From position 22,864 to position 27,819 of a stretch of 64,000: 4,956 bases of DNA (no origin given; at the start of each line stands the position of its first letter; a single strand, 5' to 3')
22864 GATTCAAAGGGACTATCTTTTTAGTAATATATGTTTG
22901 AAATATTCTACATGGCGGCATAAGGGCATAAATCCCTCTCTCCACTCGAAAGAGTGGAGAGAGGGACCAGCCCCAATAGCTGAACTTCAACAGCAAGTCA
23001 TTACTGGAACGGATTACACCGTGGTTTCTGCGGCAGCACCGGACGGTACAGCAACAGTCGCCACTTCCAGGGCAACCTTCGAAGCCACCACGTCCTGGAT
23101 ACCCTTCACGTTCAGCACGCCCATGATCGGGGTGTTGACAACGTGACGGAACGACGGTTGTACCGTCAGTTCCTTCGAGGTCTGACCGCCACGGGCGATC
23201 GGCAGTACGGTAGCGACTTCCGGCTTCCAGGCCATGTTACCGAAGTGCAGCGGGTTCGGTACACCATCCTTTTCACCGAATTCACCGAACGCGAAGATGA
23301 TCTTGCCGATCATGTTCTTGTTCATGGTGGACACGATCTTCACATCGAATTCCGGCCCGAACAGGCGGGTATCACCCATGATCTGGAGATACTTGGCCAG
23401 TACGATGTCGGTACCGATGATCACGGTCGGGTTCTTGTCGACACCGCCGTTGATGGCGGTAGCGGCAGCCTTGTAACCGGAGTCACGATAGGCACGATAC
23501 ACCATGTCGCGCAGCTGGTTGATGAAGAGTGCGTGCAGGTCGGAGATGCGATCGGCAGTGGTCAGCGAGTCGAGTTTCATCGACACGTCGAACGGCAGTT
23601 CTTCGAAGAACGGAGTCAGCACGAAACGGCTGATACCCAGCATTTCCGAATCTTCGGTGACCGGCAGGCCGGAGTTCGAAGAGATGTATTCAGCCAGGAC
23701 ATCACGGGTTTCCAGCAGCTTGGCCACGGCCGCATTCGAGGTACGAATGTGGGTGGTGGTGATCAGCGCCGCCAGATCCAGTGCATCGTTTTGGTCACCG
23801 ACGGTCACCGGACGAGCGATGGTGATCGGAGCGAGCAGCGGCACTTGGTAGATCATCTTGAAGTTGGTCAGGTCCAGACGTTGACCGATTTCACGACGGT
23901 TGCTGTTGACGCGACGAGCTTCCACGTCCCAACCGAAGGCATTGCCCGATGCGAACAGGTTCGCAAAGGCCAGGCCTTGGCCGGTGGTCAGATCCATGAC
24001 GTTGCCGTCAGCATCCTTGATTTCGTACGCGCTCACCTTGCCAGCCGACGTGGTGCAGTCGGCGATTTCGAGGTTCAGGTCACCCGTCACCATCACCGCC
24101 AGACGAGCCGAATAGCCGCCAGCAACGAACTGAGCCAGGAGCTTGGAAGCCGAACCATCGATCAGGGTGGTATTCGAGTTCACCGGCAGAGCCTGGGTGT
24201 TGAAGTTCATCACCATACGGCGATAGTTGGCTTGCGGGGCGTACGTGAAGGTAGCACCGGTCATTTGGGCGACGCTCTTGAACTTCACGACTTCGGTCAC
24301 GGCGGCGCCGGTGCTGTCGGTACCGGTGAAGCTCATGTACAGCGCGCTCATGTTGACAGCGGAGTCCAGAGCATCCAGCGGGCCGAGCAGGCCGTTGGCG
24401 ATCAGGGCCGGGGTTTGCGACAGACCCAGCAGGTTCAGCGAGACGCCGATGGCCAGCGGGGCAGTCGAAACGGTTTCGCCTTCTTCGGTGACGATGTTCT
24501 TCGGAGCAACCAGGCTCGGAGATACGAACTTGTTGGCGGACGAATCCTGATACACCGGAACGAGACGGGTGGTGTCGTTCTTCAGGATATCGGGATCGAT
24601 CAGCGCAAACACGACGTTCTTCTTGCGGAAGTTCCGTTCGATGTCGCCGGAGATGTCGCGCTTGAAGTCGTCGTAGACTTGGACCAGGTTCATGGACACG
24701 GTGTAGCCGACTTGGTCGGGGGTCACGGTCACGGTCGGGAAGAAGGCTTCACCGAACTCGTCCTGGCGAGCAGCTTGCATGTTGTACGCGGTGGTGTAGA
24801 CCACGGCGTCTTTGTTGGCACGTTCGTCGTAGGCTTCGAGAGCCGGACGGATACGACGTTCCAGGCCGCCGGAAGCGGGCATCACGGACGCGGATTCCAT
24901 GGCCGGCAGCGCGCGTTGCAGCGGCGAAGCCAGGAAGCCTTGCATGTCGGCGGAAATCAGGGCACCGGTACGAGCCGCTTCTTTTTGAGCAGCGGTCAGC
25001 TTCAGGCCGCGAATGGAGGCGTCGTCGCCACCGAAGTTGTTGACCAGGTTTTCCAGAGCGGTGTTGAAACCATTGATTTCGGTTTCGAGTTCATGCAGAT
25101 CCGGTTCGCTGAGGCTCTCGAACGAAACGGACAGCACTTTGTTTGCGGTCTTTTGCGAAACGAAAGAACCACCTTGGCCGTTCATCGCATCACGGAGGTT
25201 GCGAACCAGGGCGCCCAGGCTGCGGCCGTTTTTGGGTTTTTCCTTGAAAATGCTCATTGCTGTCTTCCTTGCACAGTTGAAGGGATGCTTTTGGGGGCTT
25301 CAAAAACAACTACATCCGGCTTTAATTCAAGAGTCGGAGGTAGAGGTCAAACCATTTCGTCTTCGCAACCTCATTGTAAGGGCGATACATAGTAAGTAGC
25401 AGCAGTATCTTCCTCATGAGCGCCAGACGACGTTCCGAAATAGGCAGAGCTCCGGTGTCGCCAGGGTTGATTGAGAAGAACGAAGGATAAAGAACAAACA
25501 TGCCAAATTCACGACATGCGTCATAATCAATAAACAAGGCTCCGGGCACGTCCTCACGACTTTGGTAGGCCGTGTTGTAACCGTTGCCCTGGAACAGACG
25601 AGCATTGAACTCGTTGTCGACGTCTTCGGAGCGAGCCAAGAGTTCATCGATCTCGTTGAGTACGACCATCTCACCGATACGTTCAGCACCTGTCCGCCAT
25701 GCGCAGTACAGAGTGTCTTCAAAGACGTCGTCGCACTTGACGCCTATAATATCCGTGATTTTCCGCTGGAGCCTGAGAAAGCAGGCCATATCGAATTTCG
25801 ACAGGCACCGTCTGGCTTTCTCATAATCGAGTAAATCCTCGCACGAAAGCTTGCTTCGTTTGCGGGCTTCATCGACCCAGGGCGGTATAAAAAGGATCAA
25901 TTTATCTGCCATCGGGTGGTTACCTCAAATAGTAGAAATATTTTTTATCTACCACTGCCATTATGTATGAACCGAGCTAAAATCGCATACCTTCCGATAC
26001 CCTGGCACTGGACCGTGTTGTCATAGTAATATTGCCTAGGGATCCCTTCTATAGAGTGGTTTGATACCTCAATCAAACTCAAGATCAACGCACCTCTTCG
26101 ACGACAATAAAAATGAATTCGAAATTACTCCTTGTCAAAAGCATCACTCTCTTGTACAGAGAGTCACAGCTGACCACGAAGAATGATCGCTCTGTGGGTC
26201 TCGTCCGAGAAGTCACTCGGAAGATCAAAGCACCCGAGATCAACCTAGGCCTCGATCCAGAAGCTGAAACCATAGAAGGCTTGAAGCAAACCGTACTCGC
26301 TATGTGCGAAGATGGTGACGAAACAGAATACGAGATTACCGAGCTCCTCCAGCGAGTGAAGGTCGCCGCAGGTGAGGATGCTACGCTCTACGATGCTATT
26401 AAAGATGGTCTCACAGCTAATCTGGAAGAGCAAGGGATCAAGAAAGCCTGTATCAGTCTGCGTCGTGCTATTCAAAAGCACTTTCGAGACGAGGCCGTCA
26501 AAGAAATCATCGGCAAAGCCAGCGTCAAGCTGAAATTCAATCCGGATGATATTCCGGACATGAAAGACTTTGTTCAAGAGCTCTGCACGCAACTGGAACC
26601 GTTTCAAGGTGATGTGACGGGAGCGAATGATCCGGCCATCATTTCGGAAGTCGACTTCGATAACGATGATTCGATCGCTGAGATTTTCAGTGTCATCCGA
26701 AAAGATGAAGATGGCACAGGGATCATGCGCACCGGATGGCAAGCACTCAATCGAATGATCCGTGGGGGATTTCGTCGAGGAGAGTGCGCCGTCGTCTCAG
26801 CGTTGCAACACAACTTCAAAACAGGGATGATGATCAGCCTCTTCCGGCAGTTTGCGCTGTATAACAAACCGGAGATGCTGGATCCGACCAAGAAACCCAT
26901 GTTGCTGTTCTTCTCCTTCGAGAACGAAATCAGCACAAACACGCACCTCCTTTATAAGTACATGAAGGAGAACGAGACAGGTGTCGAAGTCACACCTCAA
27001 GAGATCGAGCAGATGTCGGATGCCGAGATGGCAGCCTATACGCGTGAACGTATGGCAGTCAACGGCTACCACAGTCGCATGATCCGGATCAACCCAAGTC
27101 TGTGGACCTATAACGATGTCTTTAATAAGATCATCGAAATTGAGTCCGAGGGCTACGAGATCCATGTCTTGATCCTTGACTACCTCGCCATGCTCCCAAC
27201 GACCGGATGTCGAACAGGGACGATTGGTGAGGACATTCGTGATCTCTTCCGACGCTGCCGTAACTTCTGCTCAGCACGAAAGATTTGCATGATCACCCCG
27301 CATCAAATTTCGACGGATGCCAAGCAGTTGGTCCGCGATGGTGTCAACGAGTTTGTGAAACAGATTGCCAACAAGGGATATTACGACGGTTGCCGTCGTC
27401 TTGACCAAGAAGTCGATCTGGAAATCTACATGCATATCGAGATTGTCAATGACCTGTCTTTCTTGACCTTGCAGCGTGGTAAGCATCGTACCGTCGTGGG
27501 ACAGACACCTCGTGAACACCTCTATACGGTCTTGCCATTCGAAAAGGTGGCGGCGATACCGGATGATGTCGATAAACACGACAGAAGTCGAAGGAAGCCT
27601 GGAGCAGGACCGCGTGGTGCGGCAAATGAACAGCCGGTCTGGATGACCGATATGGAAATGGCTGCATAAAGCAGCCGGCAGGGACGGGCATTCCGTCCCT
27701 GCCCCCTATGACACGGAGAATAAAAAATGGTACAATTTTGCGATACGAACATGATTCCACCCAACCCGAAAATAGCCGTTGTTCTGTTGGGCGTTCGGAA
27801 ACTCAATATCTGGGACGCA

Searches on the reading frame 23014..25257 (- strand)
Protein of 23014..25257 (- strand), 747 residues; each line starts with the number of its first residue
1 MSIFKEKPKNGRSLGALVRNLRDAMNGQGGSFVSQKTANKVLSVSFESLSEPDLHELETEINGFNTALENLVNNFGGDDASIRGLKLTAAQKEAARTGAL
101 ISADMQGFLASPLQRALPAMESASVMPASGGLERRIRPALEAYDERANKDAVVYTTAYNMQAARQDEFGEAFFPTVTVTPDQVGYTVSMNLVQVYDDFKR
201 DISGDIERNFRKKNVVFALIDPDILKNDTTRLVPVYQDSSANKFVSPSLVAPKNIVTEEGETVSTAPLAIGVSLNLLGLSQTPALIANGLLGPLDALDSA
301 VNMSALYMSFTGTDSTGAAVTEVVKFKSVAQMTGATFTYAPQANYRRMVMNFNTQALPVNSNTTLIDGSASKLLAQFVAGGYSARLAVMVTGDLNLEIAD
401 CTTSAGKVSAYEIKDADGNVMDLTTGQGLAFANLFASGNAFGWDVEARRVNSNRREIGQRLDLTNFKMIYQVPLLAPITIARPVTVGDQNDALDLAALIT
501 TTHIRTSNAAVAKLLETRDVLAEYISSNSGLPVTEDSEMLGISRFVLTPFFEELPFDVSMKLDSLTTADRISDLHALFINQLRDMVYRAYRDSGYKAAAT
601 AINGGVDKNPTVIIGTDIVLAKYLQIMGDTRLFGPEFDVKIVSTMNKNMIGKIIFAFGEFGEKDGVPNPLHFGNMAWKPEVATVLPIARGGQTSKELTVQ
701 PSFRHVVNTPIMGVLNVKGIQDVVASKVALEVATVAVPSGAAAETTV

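Call 51: search_protein_families(library=phrogs, proteins=[window:23014-25257:-], max_evalue=0.00001)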
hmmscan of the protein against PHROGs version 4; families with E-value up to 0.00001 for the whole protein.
window:23014-25257:- (747 aa): 1 family
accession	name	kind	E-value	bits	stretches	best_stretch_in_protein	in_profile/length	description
phrog_3231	-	head and packaging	8.6e-188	626.8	1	31-741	25-735/746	major head protein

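Call 72: search_dna_similar(query=window:23014-25257:-, collection=phages, mode=protein, max_rows=12)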
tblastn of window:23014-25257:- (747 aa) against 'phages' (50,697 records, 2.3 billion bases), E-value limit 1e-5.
Records with a match: 254; places in all: 254; records where one place covers at least 80% of the query: 99.
Best place of each record, by identity: <60% 254.
By first word of the organism name: Pseudomonas 78; Erwinia 57; Salmonella 23; Vibrio 23; Serratia 19; Klebsiella 16; Ralstonia 13; Burkholderia 4; Escherichia 4; Xanthomonas 3; and 10 more.
By host as written in the record: Erwinia amylovora 33; Pseudomonas aeruginosa 32; - 29; Erwinia amylovora ATCC 29780 18; Klebsiella pneumoniae 14; Pseudomonas aeruginosa PAO1 8; Ralstonia solanacearum 6; Ralstonia pseudosolanacearum 5; and 65 more.
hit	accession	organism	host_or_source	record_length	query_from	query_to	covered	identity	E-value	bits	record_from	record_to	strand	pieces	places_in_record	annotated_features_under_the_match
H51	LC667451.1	Burkholderia phage FLC9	Burkholderia glumae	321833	13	735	97%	52.7%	0e+0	717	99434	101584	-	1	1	hypothetical protein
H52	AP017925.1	Ralstonia phage RP31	Ralstonia solanacearum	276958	13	732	96%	39.1%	3e-139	459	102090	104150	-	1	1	putative major head protein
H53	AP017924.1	Ralstonia phage RP12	Ralstonia solanacearum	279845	13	732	96%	39.1%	3e-139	459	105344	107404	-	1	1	putative major head protein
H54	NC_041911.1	Ralstonia phage RP12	Ralstonia solanacearum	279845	13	732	96%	39.1%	3e-139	459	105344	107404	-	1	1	major head protein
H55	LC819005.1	Ralstonia phage FLC1-1B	Ralstonia pseudosolanacearum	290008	61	732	90%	39.3%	6e-134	443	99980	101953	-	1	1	putative major head protein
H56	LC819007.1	Ralstonia phage FLC4-3B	Ralstonia pseudosolanacearum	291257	61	732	90%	39.3%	6e-134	443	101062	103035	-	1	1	putative major head protein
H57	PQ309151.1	Ralstonia phage RsoM3USA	Ralstonia solanacearum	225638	30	732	94%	35.3%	1e-111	379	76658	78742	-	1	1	hypothetical protein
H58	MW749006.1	Bacillus phage vB_BspM_AgentSmith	Bacillus sp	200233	75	728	88%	37.6%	2e-114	387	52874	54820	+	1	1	hypothetical protein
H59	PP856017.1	Burkholderia phage vB_BgluM-SURPRISE13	Burkholderia glumae LMG 2196 (= ATCC ...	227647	44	732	92%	35.6%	4e-110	374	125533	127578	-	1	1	major head protein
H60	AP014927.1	Ralstonia phage RSF1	Ralstonia solanacearum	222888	16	732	96%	33.6%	4e-107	365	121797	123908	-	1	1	putative major head protein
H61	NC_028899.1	Ralstonia phage RSF1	Ralstonia solanacearum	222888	16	732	96%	33.6%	4e-107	365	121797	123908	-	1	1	major head protein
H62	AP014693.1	Ralstonia phage RSL2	-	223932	44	732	92%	34.9%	2e-109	372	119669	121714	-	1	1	hypothetical protein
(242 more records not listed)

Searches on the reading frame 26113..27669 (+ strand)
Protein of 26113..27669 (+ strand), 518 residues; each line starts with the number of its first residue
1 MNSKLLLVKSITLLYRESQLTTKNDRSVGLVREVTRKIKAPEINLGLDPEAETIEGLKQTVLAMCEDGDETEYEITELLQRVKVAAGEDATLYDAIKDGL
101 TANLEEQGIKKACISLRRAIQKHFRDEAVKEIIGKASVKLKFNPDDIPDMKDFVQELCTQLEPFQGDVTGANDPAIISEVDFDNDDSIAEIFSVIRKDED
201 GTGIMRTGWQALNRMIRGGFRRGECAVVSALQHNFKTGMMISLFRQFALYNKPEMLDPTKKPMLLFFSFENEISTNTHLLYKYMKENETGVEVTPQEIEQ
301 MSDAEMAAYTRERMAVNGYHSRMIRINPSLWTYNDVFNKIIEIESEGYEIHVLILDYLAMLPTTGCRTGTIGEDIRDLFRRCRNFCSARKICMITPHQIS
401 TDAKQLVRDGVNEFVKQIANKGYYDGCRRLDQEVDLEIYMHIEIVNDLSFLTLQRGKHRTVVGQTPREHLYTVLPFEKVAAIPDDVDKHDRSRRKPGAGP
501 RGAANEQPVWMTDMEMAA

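Call 51: search_protein_families(library=phrogs, proteins=[window:26113-27669:+], max_evalue=0.00001)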
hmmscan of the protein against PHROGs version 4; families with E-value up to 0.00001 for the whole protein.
window:26113-27669:+ (518 aa): 2 families
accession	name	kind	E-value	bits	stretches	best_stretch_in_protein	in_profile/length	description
phrog_3213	-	DNA, RNA and nucleotide metabolism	6.8e-172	573.7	1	1-497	1-495/509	DnaB-like replicative helicase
phrog_19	-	DNA, RNA and nucleotide metabolism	1.8e-17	64.5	1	93-403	235-509/621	DnaB-like replicative helicase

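Call 85: find_homologous_proteins(query=window:26113-27669:+, max_evalue=1e-10)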
Query window:26113-27669:+ (518 aa): 1208 proteins with E <= 1e-10 among 8000 candidates; the best 120 are listed. Only proteins of 284 to 907 residues were searched: fused or split forms outside these lengths cannot appear, so this answer is no evidence that the protein stands alone or is whole; lengths 'longer' or 'shorter' looks for them.
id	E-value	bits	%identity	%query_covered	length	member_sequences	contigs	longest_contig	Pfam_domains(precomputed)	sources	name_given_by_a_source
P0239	0.0e+0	1179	100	100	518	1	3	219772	PF20307.5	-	-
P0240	6.2e-205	700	58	98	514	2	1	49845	PF03796.22,PF20307.5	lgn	-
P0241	3.1e-197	674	57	100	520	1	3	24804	PF20307.5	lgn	-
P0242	1.0e-193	663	57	98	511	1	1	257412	PF03796.22,PF20307.5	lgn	-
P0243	2.2e-192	658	57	99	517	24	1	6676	PF20307.5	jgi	jgi:hypothetical protein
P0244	3.1e-189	648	57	95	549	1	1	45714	PF20307.5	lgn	-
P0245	8.2e-189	647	55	99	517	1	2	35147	PF03796.22,PF20307.5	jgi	-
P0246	7.7e-188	643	55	98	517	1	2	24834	PF03796.22,PF20307.5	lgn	-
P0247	8.7e-188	643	54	98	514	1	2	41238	PF20307.5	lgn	-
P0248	6.6e-185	634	55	98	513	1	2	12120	PF20307.5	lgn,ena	-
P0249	9.7e-184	630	55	98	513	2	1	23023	PF20307.5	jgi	jgi:hypothetical protein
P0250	3.0e-183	628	53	98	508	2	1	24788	PF20307.5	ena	-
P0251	1.3e-182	626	53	98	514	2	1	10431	PF20307.5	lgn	-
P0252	1.3e-182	626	55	98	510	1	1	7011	PF03796.22,PF20307.5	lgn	-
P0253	4.7e-181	621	56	94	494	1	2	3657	PF20307.5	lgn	-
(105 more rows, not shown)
